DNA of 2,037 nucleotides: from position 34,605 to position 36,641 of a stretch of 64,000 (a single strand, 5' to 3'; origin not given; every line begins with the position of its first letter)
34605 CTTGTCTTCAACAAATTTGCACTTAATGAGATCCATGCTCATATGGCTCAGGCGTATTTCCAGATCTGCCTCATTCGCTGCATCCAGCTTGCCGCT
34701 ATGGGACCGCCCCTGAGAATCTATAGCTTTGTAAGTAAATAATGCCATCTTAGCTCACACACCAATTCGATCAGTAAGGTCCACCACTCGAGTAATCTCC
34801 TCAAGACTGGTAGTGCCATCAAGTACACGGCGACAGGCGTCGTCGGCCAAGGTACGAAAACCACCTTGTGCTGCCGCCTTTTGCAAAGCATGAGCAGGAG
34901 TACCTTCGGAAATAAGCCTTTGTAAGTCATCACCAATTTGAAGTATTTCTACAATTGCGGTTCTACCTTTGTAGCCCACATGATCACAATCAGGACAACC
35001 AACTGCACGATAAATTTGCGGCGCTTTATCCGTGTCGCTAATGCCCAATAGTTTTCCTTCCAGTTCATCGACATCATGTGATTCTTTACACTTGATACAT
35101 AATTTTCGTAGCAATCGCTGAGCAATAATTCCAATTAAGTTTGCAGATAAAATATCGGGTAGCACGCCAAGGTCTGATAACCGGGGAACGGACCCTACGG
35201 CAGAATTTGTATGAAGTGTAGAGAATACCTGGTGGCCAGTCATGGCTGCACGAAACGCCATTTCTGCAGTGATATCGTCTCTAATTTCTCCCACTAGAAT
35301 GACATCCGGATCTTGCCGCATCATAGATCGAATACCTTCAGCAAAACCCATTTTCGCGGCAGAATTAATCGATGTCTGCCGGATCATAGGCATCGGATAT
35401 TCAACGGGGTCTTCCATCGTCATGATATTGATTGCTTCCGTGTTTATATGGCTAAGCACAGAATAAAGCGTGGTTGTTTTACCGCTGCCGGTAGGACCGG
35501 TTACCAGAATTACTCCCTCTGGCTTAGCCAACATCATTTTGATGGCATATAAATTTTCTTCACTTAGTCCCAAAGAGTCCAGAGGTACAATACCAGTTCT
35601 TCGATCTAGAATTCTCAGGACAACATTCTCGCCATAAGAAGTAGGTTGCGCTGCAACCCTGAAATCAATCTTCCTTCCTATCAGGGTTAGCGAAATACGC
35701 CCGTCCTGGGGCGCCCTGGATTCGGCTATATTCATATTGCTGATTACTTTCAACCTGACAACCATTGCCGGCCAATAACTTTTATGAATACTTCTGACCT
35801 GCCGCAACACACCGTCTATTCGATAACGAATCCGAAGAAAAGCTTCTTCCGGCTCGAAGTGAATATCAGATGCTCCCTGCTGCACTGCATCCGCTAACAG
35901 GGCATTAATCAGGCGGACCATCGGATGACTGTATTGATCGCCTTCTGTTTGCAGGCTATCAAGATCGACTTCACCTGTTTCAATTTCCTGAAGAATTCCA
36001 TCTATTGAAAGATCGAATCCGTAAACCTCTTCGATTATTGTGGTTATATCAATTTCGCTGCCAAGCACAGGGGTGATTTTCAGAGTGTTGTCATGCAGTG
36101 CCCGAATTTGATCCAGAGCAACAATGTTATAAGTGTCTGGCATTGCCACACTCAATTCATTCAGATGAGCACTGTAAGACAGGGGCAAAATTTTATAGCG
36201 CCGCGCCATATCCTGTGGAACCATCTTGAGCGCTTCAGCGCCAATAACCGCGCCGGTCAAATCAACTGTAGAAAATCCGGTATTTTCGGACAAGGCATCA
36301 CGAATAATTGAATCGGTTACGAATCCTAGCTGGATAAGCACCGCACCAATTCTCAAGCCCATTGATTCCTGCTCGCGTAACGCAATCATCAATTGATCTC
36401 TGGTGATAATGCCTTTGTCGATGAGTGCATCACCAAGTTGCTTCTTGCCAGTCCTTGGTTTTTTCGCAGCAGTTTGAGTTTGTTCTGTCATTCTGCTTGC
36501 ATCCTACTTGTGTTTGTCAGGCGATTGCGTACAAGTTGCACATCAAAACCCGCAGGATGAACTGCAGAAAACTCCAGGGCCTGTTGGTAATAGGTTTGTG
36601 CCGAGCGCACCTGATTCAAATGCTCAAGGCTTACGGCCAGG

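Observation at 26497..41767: Compact 13-gene type IV filament (MSH/T2SS-like) locus with non-canonical order and content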

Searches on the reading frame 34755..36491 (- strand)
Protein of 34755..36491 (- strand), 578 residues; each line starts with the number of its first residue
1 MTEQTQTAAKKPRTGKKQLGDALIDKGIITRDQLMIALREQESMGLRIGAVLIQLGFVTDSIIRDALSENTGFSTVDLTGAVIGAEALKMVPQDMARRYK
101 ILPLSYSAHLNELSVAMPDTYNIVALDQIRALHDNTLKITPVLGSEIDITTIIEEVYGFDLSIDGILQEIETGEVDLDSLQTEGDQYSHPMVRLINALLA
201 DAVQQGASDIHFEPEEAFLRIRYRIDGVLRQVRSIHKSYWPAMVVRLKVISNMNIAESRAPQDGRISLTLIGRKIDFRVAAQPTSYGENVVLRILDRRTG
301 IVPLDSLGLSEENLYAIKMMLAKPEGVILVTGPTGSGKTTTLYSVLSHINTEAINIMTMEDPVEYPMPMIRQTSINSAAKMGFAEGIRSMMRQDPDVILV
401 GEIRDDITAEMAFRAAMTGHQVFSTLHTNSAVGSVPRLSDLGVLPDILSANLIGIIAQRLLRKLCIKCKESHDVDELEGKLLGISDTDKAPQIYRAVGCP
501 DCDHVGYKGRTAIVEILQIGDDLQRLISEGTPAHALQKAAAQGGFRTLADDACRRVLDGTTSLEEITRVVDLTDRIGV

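Call 4: search_protein_families(library=pfam, proteins=[window:34755-36491:-], max_evalue=0.01)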
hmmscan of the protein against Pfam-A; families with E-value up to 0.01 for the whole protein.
window:34755-36491:- (578 aa): 13 families
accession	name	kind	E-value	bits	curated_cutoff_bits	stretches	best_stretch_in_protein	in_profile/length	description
PF00437.27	T2SSE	-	1.1e-128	429.5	24.9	1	188-568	5-370/370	Type II/IV secretion system protein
PF05157.20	MshEN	-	2.9e-12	46.8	23.1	1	75-161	5-88/90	MshEN domain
PF13604.12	AAA_30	-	0.00034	20.9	27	1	309-356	2-49/191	AAA domain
PF25199.1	nSTAND_NTPase5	-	0.00059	20.1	34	1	323-362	39-79/145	Novel STAND NTPase 5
PF13086.12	AAA_11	-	0.00083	19.6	27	1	310-351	3-43/257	AAA domain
PF13401.12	AAA_22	-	0.00096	19.9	27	1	324-354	4-37/130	AAA domain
PF13191.12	AAA_16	-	0.0013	19.7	32.6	1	324-352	24-51/167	AAA ATPase domain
PF13555.12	AAA_29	-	0.0023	18.1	27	1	311-342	8-39/61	P-loop containing region of AAA domain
PF12775.13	AAA_7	-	0.0023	17.9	25.8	1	320-359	28-67/181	P-loop containing dynein motor region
PF20720.3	nSTAND3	-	0.0059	16.8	27.2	0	323-362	15-54/155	Novel STAND NTPase 3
PF13245.12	AAA_19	-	0.0065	17.1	25.1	0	322-353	8-39/134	AAA domain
PF00004.35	AAA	-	0.0078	17.1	21.2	0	328-403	1-66/131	ATPase family associated with various cellular activities (AAA)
PF13173.12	AAA_14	-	0.009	16.4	27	0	327-364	4-42/129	AAA domain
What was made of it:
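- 34755..36491 (-): g04: extension ATPase of the GspE/PilB/MshE class, with an N-terminal c-di-GMP-binding MshEN domain and a CxxC...CxxC motif. Pfam T2SSE 429.5 bits and MshEN 46.8 bits (call 4).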

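Call 6: search_protein_families(library=ncbifam, proteins=[window:34755-36491:-], max_evalue=0.01)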
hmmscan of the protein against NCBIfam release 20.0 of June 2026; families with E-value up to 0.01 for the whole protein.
window:34755-36491:- (578 aa): 27 families (the best 25 are shown)
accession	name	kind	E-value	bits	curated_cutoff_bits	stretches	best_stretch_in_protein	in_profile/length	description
TIGR02533.1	type_II_gspE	equivalog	2.1e-158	528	630.25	1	89-569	2-485/486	type II secretion system ATPase GspE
TIGR02538.1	type_IV_pilB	equivalog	3.5e-155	517.8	675.65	1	19-570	2-562/564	type IV-A pilus assembly ATPase PilB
NF053534.1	T4PilAsmATPsTfpB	equivalog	4.1e-132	441.5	850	1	87-570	93-582/584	type IV pilus assembly ATPase TfpB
NF007755.0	PRK10436.1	equivalog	2.8e-127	425.2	617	1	94-572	12-461/465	type II secretion system protein GspE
NF041000.1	ATPase_ComGA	equivalog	5.1e-74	248.6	300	1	197-462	2-266/267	competence type IV pilus ATPase ComGA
TIGR01420.1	pilT_fam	subfamily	8.4e-54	183.1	319.1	1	195-463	2-270/343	PilT/PilU family type 4a pilus ATPase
TIGR02525.1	plasmid_TraJ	equivalog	5.3e-23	81.6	368.3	1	290-438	120-269/372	plasmid transfer ATPase TraJ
TIGR02524.1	dot_icm_DotB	equivalog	3.4e-20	72.6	463.3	1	316-438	125-256/358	Dot/Icm type IV secretion system ATPase DotB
NF058587.1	archaellum_moto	equivalog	1.8e-19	69.9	550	1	314-439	264-394/527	archaellum flagellar ATPase motor FlaI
NF053729.1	c-di-GMP_motif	domain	1e-16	60.4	38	1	18-69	1-52/53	cyclic di-GMP-binding domain-containing protein, MshE-related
TIGR03819.1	heli_sec_ATPase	hypoth_equivalog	2.3e-13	50.1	373.15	1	243-446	99-305/340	TadA family conjugal transfer-associated ATPase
TIGR02782.1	TrbB_P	equivalog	4.2e-13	49.3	304.55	1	327-441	138-255/303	P-type conjugative transfer ATPase TrbB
TIGR02788.1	VirB11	equivalog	1.9e-12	46.9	249.95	1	327-441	146-265/308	P-type DNA transfer ATPase VirB11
NF012033.0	PRK15489.1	equivalog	2.4e-12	45.9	537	1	15-136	489-608/703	glycosyl transferase family protein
NF010407.0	PRK13833.1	subfamily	8.8e-12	45.1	499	1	327-441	146-262/323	conjugal transfer protein TrbB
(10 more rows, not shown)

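Call 38: search_solved_structures(query=window:34755-36491:-, max_evalue=1e-20)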
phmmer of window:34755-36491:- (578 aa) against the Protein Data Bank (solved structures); distinct sequences matched with E-value up to 1e-20: 20.
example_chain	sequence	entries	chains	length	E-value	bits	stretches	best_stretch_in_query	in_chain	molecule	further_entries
6f8l_G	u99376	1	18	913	3.2e-125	422.1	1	15-569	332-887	Type IV pilus assembly protein PilF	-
3jc8_Ba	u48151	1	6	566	1.4e-116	393.6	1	18-567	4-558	Type IV-A pilus assembly ATPase PilB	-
4pht_A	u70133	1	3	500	4.8e-116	391.8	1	168-570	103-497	General secretory pathway protein E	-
6olj_C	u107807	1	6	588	5.4e-114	385.1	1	17-570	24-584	Type IV pilus biogenesis ATPase PilB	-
4ksr_A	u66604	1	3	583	8.2e-114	384.5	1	178-570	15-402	Type II secretion system protein E, Hemolysin-coregulated protein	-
4kss_A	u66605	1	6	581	8.4e-114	384.4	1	178-570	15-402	Type II secretion system protein E, hemolysin-coregulated protein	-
1p9r_A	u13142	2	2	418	1.1e-113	384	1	178-568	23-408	General secretion pathway protein E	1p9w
5tsg_B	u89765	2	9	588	1.3e-113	383.8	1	17-570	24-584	Type IV pilus biogenesis ATPase PilB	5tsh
5zfr_A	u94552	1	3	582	1.6e-113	383.5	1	17-570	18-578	Type IV pilus biogenesis ATPase PilB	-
6ejf_A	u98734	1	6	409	2.6e-93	316.8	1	194-570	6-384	Type IV pilus assembly protein PilF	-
5oiu_A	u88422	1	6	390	2.9e-93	316.6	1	193-567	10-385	Type IV pilus assembly protein PilF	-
5it5_F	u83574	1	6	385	3.3e-93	316.5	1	194-567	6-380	ATP binding motif-containing protein PilF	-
8dze_A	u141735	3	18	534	1.6e-36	129.4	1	174-537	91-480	BfpD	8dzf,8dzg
3jvu_A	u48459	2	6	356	1.1e-35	126.6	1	196-497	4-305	Twitching mobility protein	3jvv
2ewv_A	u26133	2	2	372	2.3e-34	122.3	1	197-464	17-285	twitching motility protein PilT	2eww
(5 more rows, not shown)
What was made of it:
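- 34755..36491 (-): PDB matches are PilF, PilB and GspE at E of 1e-113 to 1e-125 (call 38).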

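Call 40: search_dna_similar(query=window:34755-36491:-, collection=plasmids, mode=protein, max_rows=40)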
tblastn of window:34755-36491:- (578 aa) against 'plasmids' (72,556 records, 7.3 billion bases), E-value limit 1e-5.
The search stops at 5000 records and this limit was reached: more records match than are counted here, and every count below describes the 5000 best-scoring records only.
Records with a match: at least 5000; places in all: 7846; records where one place covers at least 80% of the query: 127.
Best place of each record, by identity: <60% 5000.
By first word of the organism name: Escherichia 2257; Salmonella 527; Klebsiella 333; Pseudomonas 273; Acinetobacter 163; Vibrio 150; Shigella 144; Agrobacterium 143; Ralstonia 125; Serratia 102; and 184 more.
By predicted mobility (MOB-suite, as given by PLSDB): conjugative 3235; non-mobilizable 1135; mobilizable 630.
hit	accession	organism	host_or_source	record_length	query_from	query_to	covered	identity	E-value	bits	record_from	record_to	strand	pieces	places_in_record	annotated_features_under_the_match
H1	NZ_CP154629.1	Acetoanaerobium noterae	cell culture,Sludge of a digestion ...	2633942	16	569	96%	39.2%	7e-120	397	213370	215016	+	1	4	none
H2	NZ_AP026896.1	Aeromonas caviae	Microbe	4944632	11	577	98%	37.9%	1e-103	350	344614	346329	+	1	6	none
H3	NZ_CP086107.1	Skermanella mucosa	single cell,crude oil contaminated ...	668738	8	569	97%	38.1%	1e-102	348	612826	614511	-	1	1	ATPase, T2SS/T4P/T4SS family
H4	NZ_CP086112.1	Skermanella rosea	single cell,hydrocarbon-contaminated ...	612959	21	569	95%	38.5%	3e-102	347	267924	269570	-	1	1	ATPase, T2SS/T4P/T4SS family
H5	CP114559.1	Candidatus Manganitrophus sp.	activated carbon metagenome,metagenomic ...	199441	15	571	96%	37.9%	2e-109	367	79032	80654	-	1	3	ATPase, T2SS/T4P/T4SS family | prepilin-type N-terminal cleavage/methylation domain-containing ...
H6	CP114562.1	Candidatus Manganitrophus sp.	activated carbon metagenome,metagenomic ...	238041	15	571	96%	37.9%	2e-109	367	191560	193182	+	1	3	ATPase, T2SS/T4P/T4SS family | prepilin-type N-terminal cleavage/methylation domain-containing ...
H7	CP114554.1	Candidatus Manganitrophus sp.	activated carbon metagenome,metagenomic ...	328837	15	571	96%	37.9%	2e-109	367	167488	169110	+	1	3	ATPase, T2SS/T4P/T4SS family | prepilin-type N-terminal cleavage/methylation domain-containing ...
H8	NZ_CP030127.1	Indioceanicola profundi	sediment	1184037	19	569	95%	38.1%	2e-99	338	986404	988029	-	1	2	none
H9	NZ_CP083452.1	Comamonas odontotermitis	cell culture,cucumber rhizosphere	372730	7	569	97%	36.9%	3e-107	361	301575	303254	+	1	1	gspE: type II secretion system ATPase GspE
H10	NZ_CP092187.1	Deinococcus sp. KNUC1210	Setaria viridis,cell ...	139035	13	569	96%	37.1%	3e-107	361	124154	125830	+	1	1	ATPase, T2SS/T4P/T4SS family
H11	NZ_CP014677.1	Kozakia baliensis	palm brown sugar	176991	37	566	92%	39.0%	1e-103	350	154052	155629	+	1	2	GspE/PulE family protein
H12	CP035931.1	Acinetobacter baumannii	Homo sapiens,blood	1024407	50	576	91%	38.5%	5e-104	352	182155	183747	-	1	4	pilB: type IV-A pilus assembly ATPase PilB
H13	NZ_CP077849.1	Acinetobacter baumannii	Homo sapiens,Rectal swab_P28_BU14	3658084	50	576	91%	38.5%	5e-104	352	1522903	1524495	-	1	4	none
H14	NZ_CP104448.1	Acinetobacter baumannii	Homo sapiens,sputum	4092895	50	576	91%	38.5%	9e-104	351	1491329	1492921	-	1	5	none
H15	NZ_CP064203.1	Acinetobacter baumannii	Homo sapiens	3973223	50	576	91%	38.4%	1e-102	347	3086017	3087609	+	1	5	none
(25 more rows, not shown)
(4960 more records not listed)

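Call 41: get_annotated_region(hit=H2, flank=12000)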
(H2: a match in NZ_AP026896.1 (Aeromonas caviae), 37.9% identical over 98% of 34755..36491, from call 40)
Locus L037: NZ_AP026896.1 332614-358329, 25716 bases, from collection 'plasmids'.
description: Aeromonas caviae strain KAM479 plasmid pKAM479_3, complete sequence
organism: Aeromonas caviae (NCBI taxid 648)
taxonomy: Bacteria; Pseudomonadota; Gammaproteobacteria; Aeromonadales; Aeromonadaceae; Aeromonas; Aeromonas caviae
host: -; source: Microbe; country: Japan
typing (MOB-suite, as given by PLSDB): non-mobilizable
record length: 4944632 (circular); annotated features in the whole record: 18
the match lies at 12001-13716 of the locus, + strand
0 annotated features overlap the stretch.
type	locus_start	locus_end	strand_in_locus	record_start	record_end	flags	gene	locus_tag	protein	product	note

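Call 51: get_annotated_region(hit=H12, flank=4000)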
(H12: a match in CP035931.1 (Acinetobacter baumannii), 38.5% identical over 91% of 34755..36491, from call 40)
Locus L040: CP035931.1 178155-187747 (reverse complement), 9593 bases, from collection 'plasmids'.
description: Acinetobacter baumannii strain VB31459 plasmid unnamed1, complete sequence
organism: Acinetobacter baumannii (NCBI taxid 470)
taxonomy: Bacteria; Pseudomonadota; Gammaproteobacteria; Moraxellales; Moraxellaceae; Acinetobacter; Acinetobacter baumannii
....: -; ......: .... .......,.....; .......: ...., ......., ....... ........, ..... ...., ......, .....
typing (MOB-suite, as given by PLSDB): non-mobilizable; replicon rep_cluster_1254
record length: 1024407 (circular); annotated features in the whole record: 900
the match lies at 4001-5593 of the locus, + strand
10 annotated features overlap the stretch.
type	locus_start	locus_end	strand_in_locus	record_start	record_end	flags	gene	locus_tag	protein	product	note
CDS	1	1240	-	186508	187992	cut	nusA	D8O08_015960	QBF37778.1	transcription termination/antitermination protein NusA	-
CDS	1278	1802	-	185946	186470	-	rimP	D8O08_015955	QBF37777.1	ribosome maturation factor RimP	-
CDS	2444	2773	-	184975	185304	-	secG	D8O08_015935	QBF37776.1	preprotein translocase subunit SecG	-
CDS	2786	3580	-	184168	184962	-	-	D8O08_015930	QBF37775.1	triose-phosphate isomerase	-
CDS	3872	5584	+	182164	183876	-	pilB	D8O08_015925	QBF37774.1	type IV-A pilus assembly ATPase PilB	-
CDS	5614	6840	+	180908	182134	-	-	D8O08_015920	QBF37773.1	type II secretion system F family protein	-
CDS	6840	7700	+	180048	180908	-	-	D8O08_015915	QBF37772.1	prepilin peptidase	-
CDS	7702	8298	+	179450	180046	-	-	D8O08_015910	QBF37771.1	dephospho-CoA kinase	-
CDS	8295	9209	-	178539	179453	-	-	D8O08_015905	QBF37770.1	DMT family transporter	-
CDS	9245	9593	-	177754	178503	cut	rlmB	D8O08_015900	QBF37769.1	23S rRNA (guanosine(2251)-2'-O)-methyltransferase RlmB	-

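Call 62: search_protein_representatives(protein=window:34755-36491:-)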
Query: 578 residues. Proteins with E-value up to 0.001 (for the whole library): 66911; up to 1e-10: 38776; up to 1e-30: 16491. The best 150 are listed.
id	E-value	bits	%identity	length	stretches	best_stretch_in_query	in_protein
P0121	5.4e-236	800.9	52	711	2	14-576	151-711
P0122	2.2e-213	726.3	58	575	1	18-576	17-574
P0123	2.2e-186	637.2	55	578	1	15-575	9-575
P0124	1.3e-182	624.7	51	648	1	4-576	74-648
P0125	4.5e-182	623.0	40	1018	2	75-574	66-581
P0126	1.2e-175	601.7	42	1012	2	179-575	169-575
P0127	3.4e-173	593.7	43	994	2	193-571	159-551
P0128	1.3e-171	588.4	40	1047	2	175-570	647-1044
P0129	1.6e-171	588.1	50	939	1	17-573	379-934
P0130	1.7e-171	588.1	48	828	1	14-576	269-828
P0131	5.5e-171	586.4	39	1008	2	67-572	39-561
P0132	1.1e-170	585.4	39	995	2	66-573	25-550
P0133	9.8e-170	582.2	47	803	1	17-576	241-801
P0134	1.3e-168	578.5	42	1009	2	187-570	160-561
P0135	2.5e-167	574.3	48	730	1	4-572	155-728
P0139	2.7e-161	554.4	49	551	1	18-571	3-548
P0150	6.2e-153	526.8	47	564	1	17-571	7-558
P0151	1.6e-152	525.5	46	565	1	12-569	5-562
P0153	7.7e-152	523.2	45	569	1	17-572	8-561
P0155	1.2e-149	516.0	45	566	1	9-575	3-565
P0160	2.3e-145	501.8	48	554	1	16-572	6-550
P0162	6.5e-145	500.3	48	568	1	19-573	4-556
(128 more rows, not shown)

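Call 63: list_cluster_members(proteins=[P0122, P0123, P0124, P0139, P0150, P0151, P0153, P0155, P0160, P0162])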
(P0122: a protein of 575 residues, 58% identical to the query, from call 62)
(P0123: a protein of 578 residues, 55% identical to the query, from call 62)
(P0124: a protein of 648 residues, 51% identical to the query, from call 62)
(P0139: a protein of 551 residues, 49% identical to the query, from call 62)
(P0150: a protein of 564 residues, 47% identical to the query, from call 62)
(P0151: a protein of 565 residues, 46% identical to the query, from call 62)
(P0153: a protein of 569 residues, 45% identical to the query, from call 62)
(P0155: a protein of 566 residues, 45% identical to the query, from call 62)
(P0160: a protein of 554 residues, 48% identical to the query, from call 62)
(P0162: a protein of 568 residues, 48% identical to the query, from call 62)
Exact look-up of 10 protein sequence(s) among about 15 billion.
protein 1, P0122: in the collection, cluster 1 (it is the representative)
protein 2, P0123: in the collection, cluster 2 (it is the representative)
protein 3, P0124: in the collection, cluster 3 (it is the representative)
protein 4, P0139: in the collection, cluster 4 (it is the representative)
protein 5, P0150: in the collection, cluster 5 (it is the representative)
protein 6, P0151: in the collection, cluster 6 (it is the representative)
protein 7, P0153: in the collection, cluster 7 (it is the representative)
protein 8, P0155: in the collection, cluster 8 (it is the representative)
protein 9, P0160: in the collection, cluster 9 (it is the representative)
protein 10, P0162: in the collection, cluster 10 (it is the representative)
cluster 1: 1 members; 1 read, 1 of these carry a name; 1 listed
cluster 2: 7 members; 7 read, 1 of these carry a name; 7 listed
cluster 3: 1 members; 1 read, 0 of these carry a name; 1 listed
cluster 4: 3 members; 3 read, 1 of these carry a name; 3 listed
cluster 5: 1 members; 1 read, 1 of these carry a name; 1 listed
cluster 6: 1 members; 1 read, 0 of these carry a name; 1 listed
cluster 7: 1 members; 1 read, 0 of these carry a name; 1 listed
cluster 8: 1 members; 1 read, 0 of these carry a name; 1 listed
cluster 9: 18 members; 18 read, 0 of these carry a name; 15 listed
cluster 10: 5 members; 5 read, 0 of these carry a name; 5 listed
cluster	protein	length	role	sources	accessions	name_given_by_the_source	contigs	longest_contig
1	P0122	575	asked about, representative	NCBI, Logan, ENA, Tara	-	strand:- start:12789 stop:14516 length:1728 start_codon:yes stop_codon:yes ...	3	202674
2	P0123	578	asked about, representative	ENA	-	-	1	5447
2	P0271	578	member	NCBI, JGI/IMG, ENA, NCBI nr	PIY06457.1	MAG: secretion system protein E [Gallionellales bacterium CG_4_10_14_3_um_filter_54_96]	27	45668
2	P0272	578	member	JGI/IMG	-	-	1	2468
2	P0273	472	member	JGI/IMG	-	-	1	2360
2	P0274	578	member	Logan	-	-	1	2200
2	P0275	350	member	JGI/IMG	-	-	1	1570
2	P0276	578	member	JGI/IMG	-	-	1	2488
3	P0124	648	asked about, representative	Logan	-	-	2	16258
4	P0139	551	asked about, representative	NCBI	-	-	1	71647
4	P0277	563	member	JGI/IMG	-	type II secretory ATPase GspE/PulE/Tfp pilus assembly ATPase PilB-like protein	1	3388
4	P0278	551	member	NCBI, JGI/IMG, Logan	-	-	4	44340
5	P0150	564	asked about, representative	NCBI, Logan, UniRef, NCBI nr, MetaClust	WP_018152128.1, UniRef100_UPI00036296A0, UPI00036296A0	GspE/PulE family protein [Leeia oryzae] | GspE/PulE family protein n=1 Tax=Leeia oryzae TaxID=356662 RepID=UPI00036296A0 | status=active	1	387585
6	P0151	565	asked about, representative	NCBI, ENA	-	-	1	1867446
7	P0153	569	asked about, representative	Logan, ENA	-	-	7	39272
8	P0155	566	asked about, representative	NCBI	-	-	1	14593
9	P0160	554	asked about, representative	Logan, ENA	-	-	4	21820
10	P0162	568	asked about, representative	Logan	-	-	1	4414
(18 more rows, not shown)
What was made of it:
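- Tried and rejected: Source names of the nearest ATPase clusters were uninformative, for example 'GspE/PulE family' and 'secretion system protein E' (call 63).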

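Call 98: search_protein_families(library=ncbifam, proteins=[L037:11995-13707:+, L037:8003-9748:+, L037:13755-14975:+, L037:9900-10787:+], max_evalue=1e-20)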
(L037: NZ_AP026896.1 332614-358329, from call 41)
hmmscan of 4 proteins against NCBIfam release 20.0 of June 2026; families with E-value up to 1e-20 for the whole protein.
L037:11995-13707:+ (570 aa): 8 families
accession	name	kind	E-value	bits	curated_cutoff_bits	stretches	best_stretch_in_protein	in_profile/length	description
TIGR02538.1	type_IV_pilB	equivalog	1.2e-157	526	675.65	1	10-566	2-562/564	type IV-A pilus assembly ATPase PilB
TIGR02533.1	type_II_gspE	equivalog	3e-157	524.2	630.25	1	82-565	4-485/486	type II secretion system ATPase GspE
NF007755.0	PRK10436.1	equivalog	3.9e-128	428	617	1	87-565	14-458/465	type II secretion system protein GspE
NF053534.1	T4PilAsmATPsTfpB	equivalog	4.8e-127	424.8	850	1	50-565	64-581/584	type IV pilus assembly ATPase TfpB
NF041000.1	ATPase_ComGA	equivalog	1.1e-73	247.6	300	1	191-456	2-266/267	competence type IV pilus ATPase ComGA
TIGR01420.1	pilT_fam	subfamily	1.1e-51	176.1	319.1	1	189-458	2-271/343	PilT/PilU family type 4a pilus ATPase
TIGR02525.1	plasmid_TraJ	equivalog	2.7e-23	82.6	368.3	1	276-439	112-276/372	plasmid transfer ATPase TraJ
NF053729.1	c-di-GMP_motif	domain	8.1e-21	73.6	38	0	9-61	1-53/53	cyclic di-GMP-binding domain-containing protein, MshE-related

L037:8003-9748:+ (581 aa): 7 families
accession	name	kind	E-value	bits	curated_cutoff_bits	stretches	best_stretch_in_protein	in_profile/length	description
TIGR02519.1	pilus_MshL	equivalog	3.1e-83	279.1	250.2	1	246-557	2-290/290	pilus (MSHA type) biogenesis protein MshL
TIGR02517.1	type_II_gspD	equivalog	1.1e-49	169.5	351.35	1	186-562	265-595/600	type II secretion system secretin GspD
TIGR02515.1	IV_pilus_PilQ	subfamily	3.2e-40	138.4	284.35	1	245-558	137-428/428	type IV pilus secretin PilQ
NF010083.0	PRK13568.1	equivalog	2.7e-27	95.6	554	0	377-558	257-418/419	DNA uptake porin HofQ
TIGR02516.1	type_III_yscC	equivalog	1.8e-26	92.8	238.45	1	245-558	201-462/463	type III secretion system outer membrane ring subunit SctC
TIGR02520.1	pilus_B_mal_scr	equivalog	2.4e-22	79.2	287.65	0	179-309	172-303/513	PilN family type IVB pilus formation outer membrane protein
NF007851.2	PRK10560.1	exception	9.5e-21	74.1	598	0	374-558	246-410/412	DNA uptake porin HofQ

L037:13755-14975:+ (406 aa): 6 families
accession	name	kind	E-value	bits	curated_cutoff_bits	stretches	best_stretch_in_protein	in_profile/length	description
TIGR02120.1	GspF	equivalog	1.7e-98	330.5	424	1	4-401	1-399/401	type II secretion system inner membrane protein GspF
NF052607.1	T4PiliAsmPilCThrm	equivalog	1.5e-91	307.5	700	1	1-401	1-402/406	type IV pilus assembly protein PilC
NF007861.0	PRK10573.1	equivalog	2.2e-74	250.9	401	1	4-404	7-399/401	protein transport protein HofC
NF052606.1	T4PiliAsmPilCMyx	equivalog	3.1e-74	250.3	700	1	3-403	21-418/419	type IV pilus assembly protein PilC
NF047826.1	T3SSXpsF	equivalog_domain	1.3e-62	211.9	650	1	1-403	1-404/405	type II secretion system protein XpsF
NF041012.2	T4P_ComGB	equivalog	9.7e-44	150.1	240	1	70-400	6-331/332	competence type IV pilus assembly protein ComGB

L037:9900-10787:+ (295 aa): 1 family
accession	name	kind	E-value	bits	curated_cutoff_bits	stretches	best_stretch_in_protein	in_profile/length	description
TIGR03015.1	pepcterm_ATPase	hypoth_equivalog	5.5e-69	232.6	324.5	1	1-268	1-266/269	XrtA/PEP-CTERM system-associated ATPase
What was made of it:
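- Canonical MSH proteins show the same GspE and GspF scores, so those top hits do not discriminate (call 98).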
